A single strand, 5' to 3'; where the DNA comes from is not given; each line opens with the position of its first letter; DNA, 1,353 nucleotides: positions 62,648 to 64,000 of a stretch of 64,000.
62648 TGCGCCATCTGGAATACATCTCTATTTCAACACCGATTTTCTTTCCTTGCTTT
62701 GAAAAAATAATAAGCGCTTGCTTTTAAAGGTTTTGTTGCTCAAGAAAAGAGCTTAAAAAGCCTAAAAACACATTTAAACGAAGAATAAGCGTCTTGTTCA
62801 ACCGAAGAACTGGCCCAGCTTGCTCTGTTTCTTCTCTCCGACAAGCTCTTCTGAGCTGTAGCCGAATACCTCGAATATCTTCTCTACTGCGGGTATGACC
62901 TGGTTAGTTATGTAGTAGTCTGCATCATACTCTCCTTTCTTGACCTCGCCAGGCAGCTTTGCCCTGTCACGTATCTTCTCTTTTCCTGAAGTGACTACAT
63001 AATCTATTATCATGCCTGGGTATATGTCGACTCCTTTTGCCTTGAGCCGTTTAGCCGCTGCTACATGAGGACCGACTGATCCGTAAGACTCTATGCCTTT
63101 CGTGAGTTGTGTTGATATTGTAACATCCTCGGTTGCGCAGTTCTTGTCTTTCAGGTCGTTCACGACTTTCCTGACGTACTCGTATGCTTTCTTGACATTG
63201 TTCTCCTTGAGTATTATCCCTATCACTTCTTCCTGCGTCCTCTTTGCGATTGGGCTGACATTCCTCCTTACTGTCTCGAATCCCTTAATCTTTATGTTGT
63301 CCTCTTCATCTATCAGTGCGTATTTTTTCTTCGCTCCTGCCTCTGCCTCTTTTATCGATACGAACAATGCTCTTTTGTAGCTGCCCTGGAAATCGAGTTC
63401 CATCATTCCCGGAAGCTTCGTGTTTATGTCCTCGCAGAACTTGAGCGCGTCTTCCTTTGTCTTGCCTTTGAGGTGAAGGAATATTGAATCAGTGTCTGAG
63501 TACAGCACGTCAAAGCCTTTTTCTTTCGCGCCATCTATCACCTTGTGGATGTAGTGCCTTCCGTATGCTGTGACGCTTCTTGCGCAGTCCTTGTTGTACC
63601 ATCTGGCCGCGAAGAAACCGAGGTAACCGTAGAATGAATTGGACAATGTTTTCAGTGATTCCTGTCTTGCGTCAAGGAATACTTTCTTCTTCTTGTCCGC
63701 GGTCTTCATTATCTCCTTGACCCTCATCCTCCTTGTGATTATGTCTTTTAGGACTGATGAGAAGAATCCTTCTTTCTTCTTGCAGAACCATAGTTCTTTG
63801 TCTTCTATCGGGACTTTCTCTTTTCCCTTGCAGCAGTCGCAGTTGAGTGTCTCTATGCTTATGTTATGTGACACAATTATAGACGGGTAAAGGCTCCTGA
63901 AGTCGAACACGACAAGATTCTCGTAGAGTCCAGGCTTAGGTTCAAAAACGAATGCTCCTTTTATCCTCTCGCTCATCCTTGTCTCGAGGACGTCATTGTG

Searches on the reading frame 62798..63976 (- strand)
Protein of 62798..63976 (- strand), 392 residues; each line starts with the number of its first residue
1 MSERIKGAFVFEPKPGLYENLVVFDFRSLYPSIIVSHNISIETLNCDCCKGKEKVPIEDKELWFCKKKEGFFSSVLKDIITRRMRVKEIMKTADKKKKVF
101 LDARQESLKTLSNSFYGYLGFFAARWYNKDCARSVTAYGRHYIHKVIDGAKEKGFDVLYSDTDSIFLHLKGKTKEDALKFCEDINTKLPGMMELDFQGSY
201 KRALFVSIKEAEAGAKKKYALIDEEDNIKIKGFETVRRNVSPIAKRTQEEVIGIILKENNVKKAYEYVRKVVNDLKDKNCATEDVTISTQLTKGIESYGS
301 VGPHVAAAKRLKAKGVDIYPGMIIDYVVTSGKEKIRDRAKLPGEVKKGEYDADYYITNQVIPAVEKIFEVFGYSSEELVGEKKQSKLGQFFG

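Call 42: search_protein_families(library=pfam, proteins=[window:62798-63976:-])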
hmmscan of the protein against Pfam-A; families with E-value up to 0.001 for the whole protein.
window:62798-63976:- (392 aa): 1 family
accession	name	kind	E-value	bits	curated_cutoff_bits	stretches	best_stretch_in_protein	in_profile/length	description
PF00136.26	DNA_pol_B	-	7.2e-67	226.6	23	1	5-369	43-451/453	DNA polymerase family B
